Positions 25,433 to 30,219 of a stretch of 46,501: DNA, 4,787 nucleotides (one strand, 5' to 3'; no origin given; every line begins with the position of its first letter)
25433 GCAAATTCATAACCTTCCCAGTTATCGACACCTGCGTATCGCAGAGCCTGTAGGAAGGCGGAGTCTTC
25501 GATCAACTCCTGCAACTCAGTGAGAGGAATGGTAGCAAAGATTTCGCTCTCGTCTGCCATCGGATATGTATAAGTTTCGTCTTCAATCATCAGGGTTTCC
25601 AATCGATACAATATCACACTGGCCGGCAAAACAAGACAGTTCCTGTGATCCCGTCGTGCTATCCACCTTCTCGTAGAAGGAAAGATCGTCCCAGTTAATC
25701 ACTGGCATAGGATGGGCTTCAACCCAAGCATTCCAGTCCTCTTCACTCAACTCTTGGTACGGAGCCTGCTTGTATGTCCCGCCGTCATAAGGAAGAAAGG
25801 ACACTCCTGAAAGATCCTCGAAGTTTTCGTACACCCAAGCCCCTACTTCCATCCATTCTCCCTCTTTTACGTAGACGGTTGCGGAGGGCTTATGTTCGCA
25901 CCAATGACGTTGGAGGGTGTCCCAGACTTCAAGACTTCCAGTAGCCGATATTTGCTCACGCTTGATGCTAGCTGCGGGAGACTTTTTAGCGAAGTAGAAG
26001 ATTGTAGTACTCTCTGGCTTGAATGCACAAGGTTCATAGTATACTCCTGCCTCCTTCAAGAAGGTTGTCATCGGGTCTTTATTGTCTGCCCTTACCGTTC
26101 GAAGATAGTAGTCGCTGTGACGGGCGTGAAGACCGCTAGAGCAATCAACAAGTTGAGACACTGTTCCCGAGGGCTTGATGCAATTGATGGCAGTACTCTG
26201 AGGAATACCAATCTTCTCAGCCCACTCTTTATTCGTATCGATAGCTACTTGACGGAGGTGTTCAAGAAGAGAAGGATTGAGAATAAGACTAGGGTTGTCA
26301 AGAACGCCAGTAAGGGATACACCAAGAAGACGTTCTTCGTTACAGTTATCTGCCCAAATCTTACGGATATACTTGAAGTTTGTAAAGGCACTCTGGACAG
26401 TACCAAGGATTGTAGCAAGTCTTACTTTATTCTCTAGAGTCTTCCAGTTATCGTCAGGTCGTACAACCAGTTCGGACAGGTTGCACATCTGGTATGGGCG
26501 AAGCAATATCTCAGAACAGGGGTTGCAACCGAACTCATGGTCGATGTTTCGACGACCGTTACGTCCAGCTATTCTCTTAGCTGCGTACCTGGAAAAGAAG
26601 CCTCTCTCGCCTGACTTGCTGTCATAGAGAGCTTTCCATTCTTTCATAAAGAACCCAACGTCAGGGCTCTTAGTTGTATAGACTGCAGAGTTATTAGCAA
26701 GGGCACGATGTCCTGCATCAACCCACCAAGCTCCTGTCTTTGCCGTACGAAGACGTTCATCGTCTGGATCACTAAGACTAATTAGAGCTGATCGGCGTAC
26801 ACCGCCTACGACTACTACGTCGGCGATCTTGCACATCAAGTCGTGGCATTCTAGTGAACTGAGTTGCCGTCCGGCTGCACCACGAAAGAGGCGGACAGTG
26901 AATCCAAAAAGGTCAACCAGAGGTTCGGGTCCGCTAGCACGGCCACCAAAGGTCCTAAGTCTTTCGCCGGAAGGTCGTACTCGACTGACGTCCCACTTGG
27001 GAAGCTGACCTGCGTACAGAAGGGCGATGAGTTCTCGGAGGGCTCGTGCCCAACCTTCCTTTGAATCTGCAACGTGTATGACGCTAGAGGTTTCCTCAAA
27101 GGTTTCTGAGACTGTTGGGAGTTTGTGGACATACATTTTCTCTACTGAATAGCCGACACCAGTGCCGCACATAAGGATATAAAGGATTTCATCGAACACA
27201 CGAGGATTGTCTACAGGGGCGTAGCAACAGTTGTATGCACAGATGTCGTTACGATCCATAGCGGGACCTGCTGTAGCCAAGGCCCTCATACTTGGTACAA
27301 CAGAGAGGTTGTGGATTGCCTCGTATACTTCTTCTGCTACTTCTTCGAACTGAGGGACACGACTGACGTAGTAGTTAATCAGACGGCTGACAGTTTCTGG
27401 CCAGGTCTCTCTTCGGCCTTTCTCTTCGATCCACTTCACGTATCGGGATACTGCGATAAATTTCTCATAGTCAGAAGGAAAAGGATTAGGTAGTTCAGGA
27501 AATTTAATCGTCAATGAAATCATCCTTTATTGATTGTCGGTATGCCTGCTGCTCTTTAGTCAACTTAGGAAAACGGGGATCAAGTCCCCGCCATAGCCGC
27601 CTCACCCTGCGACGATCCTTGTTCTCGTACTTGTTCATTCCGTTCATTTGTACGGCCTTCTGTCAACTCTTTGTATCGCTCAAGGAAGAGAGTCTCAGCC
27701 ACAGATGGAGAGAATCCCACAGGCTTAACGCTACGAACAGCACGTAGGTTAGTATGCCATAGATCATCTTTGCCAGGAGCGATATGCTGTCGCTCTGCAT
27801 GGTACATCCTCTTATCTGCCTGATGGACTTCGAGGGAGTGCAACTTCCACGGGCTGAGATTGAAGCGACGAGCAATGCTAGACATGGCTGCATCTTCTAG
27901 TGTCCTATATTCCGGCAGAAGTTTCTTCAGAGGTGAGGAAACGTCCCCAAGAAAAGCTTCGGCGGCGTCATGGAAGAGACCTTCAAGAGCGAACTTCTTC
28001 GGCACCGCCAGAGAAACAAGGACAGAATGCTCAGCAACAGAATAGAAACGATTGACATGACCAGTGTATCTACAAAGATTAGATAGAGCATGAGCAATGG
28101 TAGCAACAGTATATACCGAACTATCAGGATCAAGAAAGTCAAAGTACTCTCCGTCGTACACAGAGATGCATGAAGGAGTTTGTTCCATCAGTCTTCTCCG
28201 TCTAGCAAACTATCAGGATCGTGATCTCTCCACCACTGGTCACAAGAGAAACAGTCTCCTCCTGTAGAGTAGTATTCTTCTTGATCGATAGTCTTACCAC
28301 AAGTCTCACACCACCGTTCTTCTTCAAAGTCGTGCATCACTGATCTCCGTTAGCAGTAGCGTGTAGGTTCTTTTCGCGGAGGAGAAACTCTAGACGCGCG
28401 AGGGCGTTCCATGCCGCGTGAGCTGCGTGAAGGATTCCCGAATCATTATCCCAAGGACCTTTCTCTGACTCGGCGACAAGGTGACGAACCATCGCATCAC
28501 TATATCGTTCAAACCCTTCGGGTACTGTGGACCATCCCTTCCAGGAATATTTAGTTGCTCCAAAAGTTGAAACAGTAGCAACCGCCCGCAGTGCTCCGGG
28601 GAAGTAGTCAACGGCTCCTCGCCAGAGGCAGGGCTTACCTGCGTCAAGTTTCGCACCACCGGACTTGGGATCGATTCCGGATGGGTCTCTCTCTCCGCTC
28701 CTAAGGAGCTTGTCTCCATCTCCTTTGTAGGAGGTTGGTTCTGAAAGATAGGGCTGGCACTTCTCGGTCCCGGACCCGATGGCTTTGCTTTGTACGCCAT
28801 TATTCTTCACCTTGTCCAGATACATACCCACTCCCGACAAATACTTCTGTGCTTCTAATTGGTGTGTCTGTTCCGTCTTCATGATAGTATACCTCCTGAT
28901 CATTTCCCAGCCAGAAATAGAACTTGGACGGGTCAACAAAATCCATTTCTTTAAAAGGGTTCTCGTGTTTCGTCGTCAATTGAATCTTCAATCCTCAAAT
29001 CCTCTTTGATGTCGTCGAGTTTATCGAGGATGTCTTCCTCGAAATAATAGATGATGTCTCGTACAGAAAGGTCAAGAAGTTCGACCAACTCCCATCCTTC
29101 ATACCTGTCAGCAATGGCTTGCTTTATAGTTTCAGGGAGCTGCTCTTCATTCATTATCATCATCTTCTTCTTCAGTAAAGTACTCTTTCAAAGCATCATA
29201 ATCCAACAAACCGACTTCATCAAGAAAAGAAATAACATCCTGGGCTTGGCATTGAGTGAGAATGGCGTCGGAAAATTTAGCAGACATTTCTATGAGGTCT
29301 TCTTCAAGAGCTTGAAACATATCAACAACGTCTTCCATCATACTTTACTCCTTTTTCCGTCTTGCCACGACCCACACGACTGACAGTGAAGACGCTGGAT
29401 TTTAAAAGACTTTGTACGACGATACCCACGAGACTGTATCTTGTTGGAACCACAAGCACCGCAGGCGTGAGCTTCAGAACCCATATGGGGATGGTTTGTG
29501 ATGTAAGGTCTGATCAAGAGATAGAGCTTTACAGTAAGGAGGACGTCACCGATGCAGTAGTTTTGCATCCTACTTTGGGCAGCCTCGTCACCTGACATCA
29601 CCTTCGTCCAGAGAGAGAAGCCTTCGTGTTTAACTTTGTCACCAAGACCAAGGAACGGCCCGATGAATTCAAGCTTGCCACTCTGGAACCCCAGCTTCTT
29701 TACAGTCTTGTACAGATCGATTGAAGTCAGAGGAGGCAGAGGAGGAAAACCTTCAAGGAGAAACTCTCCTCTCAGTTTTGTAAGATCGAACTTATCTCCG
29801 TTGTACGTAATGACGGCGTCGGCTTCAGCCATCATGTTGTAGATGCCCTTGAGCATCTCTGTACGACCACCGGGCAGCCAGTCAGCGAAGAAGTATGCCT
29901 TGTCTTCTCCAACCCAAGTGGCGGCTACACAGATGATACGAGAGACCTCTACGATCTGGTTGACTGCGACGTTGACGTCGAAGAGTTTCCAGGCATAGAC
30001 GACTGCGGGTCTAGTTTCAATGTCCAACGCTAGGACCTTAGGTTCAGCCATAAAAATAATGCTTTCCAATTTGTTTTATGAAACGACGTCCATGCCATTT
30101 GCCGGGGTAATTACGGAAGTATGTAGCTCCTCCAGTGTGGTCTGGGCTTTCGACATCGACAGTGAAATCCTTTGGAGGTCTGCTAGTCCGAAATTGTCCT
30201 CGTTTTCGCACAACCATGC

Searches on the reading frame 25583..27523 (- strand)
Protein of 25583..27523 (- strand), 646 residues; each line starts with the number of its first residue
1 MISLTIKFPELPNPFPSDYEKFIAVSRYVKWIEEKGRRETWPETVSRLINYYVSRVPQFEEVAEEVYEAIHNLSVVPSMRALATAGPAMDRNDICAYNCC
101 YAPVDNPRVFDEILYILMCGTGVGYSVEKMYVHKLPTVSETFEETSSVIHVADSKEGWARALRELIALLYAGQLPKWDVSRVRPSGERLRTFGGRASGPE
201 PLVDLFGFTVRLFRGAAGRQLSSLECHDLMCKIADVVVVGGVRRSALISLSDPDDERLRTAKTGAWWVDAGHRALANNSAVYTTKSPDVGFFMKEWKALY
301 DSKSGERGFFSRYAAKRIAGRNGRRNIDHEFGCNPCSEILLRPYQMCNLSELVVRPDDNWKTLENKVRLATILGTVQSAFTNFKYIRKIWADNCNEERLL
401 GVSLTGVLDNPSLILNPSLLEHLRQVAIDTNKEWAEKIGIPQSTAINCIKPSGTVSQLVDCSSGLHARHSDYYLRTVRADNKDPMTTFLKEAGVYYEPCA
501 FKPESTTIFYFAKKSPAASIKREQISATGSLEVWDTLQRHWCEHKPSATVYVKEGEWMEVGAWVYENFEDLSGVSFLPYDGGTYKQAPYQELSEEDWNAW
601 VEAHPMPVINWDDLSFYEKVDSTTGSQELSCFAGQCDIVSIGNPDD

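Call 60: search_protein_families(library=pfam, proteins=[window:25583-27523:-], max_evalue=0.001)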
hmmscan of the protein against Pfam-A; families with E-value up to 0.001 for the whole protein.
window:25583-27523:- (646 aa): 3 families
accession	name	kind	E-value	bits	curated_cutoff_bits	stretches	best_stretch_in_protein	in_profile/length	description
PF21995.1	RNR-II_ins_dom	-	3.5e-09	37.3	27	1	146-206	34-100/107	B12-dependent ribonucleotide reductase, insertion domain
PF02867.20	Ribonuc_red_lgC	-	4.1e-08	32.7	23.9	0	177-302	34-155/523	Ribonucleotide reductase, barrel domain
PF17975.6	RNR_Alpha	-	8.3e-08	33.1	26.4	1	11-85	12-99/101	Ribonucleotide reductase alpha domain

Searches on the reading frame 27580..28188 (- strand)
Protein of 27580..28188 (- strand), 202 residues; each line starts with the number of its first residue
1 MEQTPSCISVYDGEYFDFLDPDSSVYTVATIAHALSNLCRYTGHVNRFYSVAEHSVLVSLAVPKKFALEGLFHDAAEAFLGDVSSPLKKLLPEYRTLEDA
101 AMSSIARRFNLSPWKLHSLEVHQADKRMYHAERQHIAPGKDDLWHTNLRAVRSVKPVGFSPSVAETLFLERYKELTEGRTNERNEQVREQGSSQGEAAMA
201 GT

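Call 60: search_protein_families(library=pfam, proteins=[window:27580-28188:-], max_evalue=0.001)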
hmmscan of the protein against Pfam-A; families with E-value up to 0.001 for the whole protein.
window:27580-28188:- (202 aa): 1 family
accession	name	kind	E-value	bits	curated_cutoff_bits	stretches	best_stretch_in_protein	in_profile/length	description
PF12917.13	YfbR-like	-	3.1e-05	24.2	25.9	1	63-96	54-87/182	5'-deoxynucleotidase YfbR-like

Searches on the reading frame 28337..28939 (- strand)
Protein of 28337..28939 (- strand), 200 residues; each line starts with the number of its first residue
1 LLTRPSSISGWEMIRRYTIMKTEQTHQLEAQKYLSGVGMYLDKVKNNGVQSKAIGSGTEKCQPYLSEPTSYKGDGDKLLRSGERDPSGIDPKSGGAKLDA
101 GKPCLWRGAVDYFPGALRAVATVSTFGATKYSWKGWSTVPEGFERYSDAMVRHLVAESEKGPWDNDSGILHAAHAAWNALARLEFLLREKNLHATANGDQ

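Call 60: search_protein_families(library=pfam, proteins=[window:28337-28939:-], max_evalue=0.001)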
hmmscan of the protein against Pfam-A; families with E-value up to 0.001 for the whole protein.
window:28337-28939:- (200 aa): 1 family
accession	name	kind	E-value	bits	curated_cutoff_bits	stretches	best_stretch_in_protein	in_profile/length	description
PF18909.5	dGTP_diPhyd_N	-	1.3e-19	70.5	27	1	99-192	8-96/99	dATP/dGTP diphosphohydrolase, N-terminal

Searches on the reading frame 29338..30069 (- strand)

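Call 60: search_protein_families(library=pfam, proteins=[window:29338-30069:-], max_evalue=0.001)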
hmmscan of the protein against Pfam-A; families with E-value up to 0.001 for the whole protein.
window:29338-30069:- (243 aa): 2 families
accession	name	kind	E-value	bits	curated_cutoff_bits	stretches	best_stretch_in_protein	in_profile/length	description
PF13482.12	RNase_H_2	-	1.4e-09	38.6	22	1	45-183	17-161/165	RNase_H superfamily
PF10108.15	DNA_pol_B_exo2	-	3.9e-05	23.9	24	0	116-186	105-173/213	Predicted 3'-5' exonuclease related to the exonuclease domain of PolB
